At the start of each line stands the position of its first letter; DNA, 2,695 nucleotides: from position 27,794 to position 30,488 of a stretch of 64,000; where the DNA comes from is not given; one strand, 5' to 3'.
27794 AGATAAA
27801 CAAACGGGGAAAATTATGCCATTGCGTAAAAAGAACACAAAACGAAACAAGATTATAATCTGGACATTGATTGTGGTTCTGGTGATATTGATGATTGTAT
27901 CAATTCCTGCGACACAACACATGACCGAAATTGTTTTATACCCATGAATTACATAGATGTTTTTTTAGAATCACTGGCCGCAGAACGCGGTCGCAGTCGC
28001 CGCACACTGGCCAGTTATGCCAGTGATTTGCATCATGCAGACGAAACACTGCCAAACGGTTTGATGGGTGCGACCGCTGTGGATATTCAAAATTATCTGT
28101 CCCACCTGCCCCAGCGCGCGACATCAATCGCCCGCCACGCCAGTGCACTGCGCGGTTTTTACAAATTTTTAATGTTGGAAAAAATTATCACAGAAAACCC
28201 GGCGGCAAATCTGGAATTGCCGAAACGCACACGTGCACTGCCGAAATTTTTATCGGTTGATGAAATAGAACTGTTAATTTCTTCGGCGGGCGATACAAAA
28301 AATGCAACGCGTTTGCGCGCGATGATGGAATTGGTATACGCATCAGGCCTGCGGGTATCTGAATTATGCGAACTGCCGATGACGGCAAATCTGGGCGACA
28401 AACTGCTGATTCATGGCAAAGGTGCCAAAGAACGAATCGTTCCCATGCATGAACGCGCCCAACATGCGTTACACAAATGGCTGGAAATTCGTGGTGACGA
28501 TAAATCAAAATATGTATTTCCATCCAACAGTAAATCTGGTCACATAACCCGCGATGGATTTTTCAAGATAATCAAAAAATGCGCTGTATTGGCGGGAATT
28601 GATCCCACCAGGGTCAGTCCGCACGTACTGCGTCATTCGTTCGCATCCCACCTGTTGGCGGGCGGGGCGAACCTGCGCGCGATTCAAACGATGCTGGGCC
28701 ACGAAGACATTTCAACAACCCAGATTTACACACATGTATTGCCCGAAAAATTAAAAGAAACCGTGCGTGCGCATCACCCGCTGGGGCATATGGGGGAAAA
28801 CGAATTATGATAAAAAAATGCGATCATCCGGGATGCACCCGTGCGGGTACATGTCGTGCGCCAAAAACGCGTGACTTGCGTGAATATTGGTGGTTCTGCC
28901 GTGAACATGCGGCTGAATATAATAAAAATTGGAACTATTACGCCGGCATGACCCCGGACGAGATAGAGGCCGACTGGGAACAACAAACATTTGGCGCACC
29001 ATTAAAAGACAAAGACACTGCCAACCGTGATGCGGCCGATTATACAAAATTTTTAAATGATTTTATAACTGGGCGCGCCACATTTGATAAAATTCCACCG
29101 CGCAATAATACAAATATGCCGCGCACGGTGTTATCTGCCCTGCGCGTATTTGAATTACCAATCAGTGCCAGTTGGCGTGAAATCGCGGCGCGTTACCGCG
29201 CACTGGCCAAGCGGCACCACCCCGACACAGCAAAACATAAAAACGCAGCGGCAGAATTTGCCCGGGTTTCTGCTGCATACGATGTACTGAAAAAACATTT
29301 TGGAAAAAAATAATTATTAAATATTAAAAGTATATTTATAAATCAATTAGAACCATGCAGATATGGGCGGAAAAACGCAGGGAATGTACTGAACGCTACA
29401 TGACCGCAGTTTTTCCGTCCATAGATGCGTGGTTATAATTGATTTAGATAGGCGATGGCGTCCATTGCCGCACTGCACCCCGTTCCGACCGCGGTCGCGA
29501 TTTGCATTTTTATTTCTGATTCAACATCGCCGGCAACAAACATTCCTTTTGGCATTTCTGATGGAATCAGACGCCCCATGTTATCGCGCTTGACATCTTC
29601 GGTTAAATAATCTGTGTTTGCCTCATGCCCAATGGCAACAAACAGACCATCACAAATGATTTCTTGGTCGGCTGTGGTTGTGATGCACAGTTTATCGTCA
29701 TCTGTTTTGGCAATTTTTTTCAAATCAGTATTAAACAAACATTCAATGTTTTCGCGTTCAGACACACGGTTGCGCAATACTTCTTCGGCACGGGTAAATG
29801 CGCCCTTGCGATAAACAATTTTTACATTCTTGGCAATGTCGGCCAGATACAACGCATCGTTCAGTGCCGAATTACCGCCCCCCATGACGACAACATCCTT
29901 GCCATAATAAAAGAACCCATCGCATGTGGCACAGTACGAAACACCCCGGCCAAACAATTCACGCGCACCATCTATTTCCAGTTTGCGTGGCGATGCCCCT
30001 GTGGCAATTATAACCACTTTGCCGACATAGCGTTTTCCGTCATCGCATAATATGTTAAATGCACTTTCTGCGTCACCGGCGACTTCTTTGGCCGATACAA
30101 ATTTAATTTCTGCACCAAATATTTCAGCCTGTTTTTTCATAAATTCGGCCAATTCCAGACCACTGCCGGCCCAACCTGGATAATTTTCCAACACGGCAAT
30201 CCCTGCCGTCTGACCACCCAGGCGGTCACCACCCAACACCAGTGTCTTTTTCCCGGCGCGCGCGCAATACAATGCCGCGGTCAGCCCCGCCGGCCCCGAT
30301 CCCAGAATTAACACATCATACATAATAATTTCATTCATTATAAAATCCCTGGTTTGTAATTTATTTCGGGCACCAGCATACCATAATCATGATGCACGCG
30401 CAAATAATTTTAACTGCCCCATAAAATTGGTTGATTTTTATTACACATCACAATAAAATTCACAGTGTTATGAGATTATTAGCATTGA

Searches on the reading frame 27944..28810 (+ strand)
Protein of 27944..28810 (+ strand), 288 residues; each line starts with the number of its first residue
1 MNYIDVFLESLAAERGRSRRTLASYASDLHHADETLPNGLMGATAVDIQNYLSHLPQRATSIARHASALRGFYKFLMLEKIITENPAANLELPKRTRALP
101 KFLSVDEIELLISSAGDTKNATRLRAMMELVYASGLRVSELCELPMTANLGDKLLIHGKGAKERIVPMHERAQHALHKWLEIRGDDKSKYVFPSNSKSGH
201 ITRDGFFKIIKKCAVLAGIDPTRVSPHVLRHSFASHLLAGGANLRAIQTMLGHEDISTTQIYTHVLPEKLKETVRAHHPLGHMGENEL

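Call 64: search_protein_families(library=pfam, proteins=[window:27944-28810:+], max_evalue=0.00001)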
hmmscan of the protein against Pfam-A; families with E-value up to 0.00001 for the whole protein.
window:27944-28810:+ (288 aa): 2 families
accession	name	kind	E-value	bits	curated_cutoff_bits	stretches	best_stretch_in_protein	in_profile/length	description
PF00589.27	Phage_integrase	-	1.3e-43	149.2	27.1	1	101-267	1-170/172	Phage integrase family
PF02899.23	Phage_int_SAM_1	-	1.3e-15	57.8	22.3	1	4-80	1-83/83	Phage integrase, N-terminal SAM-like domain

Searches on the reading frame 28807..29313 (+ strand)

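Call 64: search_protein_families(library=pfam, proteins=[window:28807-29313:+], max_evalue=0.00001)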
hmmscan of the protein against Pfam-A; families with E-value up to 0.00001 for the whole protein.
window:28807-29313:+ (168 aa): 1 family
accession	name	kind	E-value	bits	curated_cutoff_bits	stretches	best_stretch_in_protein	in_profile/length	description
PF00226.36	DnaJ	-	8.2e-11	42.3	27.8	1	115-163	6-55/63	DnaJ domain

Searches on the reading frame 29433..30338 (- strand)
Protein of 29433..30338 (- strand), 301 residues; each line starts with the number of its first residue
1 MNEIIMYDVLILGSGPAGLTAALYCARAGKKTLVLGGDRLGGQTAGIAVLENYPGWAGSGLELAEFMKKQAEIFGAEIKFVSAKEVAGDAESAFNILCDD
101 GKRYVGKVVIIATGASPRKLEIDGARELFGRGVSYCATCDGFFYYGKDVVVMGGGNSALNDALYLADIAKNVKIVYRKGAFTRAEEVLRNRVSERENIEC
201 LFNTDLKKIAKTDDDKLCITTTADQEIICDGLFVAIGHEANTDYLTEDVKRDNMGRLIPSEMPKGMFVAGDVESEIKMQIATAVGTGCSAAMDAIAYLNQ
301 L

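Call 64: search_protein_families(library=pfam, proteins=[window:29433-30338:-], max_evalue=0.00001)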
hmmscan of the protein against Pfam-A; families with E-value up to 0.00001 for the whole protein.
window:29433-30338:- (301 aa): 7 families
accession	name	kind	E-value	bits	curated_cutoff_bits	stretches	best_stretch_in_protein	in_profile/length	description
PF07992.20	Pyr_redox_2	-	5.5e-39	134.8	26.1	1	7-287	1-291/291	Pyridine nucleotide-disulphide oxidoreductase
PF13738.12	Pyr_redox_3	-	1.9e-19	70.5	30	1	60-254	80-284/305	Pyridine nucleotide-disulphide oxidoreductase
PF00070.33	Pyr_redox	-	2.6e-11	44.3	22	1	149-217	2-74/82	Pyridine nucleotide-disulphide oxidoreductase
PF03486.20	HI0933_like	-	5.6e-09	36.2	50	0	8-36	2-30/244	HI0933-like protein Rossmann domain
PF01946.23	Thi4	-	1.8e-07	31.1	26.2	0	2-35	13-47/235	Thi4 family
PF12831.13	FAD_oxidored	-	7.6e-07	29.2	27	1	8-49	1-43/416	FAD dependent oxidoreductase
PF00890.30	FAD_binding_2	-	8.7e-07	28.9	20.4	0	8-44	1-38/414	FAD binding domain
